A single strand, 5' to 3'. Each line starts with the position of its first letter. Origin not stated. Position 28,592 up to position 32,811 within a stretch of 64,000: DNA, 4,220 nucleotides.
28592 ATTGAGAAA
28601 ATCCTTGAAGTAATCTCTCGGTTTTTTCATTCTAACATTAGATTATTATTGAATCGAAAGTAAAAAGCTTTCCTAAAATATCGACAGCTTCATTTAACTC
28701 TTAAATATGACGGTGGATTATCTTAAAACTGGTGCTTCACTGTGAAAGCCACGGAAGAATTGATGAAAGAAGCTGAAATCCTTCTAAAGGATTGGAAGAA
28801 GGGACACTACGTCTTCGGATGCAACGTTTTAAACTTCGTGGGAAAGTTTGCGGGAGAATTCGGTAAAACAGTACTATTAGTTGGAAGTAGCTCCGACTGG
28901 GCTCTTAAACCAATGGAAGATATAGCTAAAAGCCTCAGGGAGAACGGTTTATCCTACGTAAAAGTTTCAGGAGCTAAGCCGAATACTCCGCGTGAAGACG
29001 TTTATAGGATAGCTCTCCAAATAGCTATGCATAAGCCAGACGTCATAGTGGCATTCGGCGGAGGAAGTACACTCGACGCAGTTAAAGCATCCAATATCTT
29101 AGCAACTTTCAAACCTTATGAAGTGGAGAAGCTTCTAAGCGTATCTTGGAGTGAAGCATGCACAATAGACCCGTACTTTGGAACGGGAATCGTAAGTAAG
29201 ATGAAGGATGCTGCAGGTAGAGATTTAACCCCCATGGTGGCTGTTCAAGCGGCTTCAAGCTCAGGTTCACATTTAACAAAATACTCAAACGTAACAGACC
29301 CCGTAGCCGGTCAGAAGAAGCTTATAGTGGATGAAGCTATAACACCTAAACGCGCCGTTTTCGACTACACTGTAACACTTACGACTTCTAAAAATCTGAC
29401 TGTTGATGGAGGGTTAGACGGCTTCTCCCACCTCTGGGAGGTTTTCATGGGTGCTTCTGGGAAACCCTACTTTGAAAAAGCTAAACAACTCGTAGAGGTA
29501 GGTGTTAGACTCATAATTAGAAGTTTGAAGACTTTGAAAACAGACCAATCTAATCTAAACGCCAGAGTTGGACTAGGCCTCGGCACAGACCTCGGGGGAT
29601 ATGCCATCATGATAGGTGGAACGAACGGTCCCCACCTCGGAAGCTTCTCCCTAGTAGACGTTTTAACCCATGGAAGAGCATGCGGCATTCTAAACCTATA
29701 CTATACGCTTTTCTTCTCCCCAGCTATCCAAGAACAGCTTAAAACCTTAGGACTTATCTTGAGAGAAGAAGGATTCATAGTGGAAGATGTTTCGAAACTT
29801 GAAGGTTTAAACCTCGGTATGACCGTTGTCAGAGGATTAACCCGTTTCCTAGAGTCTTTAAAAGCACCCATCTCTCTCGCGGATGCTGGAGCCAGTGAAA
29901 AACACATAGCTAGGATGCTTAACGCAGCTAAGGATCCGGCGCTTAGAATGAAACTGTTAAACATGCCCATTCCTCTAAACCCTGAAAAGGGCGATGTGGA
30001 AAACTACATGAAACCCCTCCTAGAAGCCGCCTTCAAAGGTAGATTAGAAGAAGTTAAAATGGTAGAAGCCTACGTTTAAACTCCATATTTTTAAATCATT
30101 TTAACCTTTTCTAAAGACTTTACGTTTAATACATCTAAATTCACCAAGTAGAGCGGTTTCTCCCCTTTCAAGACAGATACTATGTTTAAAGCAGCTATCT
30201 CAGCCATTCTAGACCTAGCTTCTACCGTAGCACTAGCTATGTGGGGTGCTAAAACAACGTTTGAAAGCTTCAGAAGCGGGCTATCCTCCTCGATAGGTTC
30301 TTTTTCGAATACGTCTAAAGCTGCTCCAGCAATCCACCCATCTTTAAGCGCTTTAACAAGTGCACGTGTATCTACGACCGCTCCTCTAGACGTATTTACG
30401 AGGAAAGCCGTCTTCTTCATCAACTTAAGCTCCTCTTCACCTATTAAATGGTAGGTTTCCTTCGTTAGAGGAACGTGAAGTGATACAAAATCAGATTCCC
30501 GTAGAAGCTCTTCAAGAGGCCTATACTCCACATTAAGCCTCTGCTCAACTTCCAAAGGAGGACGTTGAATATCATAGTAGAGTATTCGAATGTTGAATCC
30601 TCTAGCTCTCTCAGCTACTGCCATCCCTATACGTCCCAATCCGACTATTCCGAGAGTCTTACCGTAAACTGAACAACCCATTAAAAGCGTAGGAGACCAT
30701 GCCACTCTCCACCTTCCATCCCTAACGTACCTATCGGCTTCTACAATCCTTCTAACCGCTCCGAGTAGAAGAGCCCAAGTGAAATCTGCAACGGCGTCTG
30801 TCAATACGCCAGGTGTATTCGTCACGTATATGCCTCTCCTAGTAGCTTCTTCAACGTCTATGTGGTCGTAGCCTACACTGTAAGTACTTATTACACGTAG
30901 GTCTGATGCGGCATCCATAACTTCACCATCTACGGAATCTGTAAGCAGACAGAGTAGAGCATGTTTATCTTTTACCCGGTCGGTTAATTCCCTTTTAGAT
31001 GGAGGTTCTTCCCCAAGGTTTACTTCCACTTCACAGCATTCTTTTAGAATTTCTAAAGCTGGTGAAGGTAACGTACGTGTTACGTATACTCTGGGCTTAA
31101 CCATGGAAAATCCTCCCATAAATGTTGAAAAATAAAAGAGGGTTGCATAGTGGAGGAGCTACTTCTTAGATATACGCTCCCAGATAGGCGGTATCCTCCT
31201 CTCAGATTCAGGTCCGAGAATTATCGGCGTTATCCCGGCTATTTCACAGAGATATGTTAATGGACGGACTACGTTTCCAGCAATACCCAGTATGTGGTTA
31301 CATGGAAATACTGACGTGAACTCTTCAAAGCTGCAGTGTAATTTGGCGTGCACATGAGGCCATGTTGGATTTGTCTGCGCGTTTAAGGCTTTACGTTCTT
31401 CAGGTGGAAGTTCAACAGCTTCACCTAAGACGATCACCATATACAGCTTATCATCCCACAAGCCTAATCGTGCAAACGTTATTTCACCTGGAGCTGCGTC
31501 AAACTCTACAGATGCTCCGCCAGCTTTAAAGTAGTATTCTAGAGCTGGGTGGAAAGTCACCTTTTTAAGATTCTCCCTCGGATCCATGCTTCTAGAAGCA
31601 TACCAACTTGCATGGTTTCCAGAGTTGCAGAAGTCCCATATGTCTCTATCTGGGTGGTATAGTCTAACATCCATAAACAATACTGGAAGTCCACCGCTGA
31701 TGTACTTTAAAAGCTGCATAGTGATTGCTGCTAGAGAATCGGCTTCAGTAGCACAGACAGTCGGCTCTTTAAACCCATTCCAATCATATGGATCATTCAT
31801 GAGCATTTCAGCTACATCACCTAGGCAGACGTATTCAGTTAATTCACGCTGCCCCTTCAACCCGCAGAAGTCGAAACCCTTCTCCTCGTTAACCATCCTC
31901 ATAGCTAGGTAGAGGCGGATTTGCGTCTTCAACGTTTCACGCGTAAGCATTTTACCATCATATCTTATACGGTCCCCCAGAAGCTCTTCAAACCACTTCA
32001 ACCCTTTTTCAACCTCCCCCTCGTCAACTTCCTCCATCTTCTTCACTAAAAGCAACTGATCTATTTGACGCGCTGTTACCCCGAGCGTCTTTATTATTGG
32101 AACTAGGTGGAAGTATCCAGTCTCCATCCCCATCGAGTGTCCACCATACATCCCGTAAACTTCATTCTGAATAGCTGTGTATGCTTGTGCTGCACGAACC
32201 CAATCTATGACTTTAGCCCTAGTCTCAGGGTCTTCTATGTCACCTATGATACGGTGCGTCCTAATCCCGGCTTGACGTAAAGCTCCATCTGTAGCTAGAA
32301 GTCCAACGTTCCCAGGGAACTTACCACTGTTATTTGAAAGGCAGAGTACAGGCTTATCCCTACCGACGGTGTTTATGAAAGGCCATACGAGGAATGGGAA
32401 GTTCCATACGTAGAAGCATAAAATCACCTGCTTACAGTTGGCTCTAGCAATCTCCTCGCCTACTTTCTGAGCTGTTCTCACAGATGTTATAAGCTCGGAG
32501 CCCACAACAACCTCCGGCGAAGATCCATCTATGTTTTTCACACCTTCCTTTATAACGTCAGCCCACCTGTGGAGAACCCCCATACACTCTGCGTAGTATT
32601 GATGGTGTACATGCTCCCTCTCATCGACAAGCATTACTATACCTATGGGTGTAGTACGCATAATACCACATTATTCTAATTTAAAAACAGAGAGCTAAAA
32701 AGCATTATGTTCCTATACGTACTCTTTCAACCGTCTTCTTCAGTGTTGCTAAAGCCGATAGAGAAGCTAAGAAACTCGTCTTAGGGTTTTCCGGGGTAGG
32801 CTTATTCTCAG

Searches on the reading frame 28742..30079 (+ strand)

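Call 103: search_protein_families(library=pfam, proteins=[window:28742-30079:+], max_evalue=0.00001)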
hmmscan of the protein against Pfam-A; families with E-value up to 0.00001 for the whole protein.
window:28742-30079:+ (445 aa): 3 families
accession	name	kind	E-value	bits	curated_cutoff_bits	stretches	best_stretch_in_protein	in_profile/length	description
PF00465.25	Fe-ADH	-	4.7e-28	98.3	31.3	1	22-208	3-167/168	Iron-containing alcohol dehydrogenase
PF25137.1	ADH_Fe_C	-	1.3e-08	35.2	27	1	220-397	1-169/194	Fe-containing alcohol dehydrogenase family, C-terminal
PF13458.12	Peripla_BP_6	-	2.9e-06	27.6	31.7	1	32-115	125-208/343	Periplasmic binding protein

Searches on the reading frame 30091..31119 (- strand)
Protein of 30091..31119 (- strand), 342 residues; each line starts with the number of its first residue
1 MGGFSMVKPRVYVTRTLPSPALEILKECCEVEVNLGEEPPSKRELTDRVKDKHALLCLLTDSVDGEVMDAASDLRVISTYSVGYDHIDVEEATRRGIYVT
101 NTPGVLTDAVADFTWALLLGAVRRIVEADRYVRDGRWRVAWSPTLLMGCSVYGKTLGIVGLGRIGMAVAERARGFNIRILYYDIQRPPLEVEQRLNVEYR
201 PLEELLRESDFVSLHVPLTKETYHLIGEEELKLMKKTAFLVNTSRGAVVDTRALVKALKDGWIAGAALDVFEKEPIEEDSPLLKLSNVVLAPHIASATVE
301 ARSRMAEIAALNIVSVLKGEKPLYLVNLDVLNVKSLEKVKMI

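Call 104: search_protein_families(library=pfam, proteins=[window:30091-31119:-], max_evalue=0.00001)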
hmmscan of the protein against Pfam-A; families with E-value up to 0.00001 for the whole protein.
window:30091-31119:- (342 aa): 2 families
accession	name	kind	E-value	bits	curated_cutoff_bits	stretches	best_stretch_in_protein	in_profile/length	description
PF02826.25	2-Hacid_dh_C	-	6.1e-68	228.1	25.1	1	116-295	2-178/178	D-isomer specific 2-hydroxyacid dehydrogenase, NAD binding domain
PF00389.36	2-Hacid_dh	-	1.3e-35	122.4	24.6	1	11-327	1-134/134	D-isomer specific 2-hydroxyacid dehydrogenase, catalytic domain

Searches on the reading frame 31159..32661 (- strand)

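Call 103: search_protein_families(library=pfam, proteins=[window:31159-32661:-], max_evalue=0.00001)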
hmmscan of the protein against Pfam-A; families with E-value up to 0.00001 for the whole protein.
window:31159-32661:- (500 aa): 3 families
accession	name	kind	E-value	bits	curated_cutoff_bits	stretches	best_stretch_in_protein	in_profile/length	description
PF07881.17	Fucose_iso_N1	-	1.5e-37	129.4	28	1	4-165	2-168/169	L-fucose isomerase, first N-terminal domain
PF02952.23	Fucose_iso_C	-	2.3e-28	99.1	29.3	1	344-478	1-138/143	L-fucose isomerase, C-terminal domain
PF07882.17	Fucose_iso_N2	-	6.8e-17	62.1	22.3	1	256-321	111-178/180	L-fucose isomerase, second N-terminal domain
